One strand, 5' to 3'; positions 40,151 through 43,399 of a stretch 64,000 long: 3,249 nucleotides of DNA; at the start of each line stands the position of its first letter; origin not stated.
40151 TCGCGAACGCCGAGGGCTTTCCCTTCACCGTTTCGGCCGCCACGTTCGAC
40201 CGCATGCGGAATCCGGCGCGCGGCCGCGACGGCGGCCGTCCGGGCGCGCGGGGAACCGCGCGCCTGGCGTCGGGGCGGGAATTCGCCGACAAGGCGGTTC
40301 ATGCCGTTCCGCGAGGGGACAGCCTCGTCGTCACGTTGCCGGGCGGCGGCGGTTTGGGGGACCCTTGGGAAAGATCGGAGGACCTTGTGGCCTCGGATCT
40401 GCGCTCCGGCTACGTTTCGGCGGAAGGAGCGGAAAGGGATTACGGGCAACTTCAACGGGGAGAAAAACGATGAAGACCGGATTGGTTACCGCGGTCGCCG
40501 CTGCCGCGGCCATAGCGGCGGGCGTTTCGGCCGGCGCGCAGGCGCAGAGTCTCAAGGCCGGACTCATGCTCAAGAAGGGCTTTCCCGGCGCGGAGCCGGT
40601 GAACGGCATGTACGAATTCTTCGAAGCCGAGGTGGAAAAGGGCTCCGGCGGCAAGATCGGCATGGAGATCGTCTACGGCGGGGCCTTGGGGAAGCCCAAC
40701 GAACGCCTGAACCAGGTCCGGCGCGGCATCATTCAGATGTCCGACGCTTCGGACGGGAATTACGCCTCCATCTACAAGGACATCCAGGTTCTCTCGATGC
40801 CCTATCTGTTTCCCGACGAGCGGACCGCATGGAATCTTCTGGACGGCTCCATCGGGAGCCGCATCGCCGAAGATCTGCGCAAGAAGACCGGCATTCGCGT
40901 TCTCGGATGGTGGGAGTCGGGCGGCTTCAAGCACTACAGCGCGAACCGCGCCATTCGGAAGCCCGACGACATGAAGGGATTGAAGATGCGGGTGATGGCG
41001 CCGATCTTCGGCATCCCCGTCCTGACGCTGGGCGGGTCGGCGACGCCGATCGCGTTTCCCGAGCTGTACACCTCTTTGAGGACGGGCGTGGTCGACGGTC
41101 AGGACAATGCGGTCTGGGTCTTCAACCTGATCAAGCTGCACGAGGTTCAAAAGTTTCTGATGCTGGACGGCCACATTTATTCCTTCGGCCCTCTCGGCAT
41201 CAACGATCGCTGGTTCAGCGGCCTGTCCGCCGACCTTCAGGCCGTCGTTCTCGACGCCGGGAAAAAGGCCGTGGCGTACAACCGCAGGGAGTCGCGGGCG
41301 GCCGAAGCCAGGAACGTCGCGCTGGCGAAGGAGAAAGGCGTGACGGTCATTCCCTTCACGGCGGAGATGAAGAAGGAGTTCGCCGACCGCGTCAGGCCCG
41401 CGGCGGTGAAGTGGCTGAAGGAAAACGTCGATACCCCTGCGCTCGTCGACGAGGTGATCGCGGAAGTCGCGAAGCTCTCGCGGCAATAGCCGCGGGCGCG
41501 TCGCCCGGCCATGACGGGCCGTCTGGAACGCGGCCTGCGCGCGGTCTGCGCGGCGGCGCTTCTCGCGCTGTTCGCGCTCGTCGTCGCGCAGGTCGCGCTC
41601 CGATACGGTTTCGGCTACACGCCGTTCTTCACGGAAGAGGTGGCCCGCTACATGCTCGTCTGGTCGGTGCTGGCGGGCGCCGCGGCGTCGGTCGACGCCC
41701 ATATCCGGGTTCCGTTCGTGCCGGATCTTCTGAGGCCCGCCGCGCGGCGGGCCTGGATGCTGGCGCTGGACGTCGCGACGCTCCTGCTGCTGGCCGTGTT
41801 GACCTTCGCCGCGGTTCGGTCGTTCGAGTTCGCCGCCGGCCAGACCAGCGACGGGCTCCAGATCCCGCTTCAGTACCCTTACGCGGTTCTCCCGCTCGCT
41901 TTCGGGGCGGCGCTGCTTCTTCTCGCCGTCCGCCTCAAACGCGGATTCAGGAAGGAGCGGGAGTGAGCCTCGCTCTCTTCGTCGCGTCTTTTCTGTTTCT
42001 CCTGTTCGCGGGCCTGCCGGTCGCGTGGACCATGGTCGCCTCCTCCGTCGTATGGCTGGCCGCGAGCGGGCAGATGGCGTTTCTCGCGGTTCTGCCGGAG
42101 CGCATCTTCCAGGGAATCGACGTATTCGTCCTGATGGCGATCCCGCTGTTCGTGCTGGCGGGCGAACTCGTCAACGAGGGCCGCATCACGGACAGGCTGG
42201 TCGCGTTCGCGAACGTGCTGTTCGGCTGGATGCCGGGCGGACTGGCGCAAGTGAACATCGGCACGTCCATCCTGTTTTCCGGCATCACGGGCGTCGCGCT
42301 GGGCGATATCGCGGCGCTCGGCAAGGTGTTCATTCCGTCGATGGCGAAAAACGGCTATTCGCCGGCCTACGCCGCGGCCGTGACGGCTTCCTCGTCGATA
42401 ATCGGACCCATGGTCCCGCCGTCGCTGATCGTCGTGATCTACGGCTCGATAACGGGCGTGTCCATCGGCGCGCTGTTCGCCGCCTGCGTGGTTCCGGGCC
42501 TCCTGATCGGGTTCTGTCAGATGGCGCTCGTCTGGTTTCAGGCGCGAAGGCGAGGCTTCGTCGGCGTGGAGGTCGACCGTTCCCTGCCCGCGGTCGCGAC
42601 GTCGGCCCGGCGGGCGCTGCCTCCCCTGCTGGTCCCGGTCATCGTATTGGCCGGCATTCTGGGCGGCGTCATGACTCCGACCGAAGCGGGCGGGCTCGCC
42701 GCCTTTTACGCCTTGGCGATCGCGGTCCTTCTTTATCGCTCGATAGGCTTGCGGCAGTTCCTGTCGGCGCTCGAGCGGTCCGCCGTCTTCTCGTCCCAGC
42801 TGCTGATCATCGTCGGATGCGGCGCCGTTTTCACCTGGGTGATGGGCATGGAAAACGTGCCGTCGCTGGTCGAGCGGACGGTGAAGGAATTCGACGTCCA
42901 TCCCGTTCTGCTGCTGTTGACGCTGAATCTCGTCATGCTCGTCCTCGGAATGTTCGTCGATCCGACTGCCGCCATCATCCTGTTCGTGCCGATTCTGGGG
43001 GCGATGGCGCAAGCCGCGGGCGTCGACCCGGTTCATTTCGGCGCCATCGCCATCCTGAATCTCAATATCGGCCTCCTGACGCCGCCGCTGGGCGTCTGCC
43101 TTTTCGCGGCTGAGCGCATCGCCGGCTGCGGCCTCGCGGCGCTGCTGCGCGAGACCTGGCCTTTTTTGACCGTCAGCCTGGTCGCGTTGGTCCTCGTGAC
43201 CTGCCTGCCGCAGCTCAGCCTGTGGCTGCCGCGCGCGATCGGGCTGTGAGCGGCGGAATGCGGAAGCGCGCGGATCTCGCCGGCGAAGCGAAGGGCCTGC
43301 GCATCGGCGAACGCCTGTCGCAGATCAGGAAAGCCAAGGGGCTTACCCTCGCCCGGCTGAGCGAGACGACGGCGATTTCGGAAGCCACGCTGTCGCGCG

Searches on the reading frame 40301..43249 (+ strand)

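Call 39: search_protein_families(library=pfam, proteins=[window:40301-43249:+], max_evalue=0.001)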
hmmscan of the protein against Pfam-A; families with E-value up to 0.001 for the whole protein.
window:40301-43249:+ (982 aa): 1 family
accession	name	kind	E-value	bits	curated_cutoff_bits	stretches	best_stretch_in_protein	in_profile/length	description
PF06808.19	DctM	-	5.2e-110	368.5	23.8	1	562-972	2-413/413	Tripartite ATP-independent periplasmic transporter, DctM component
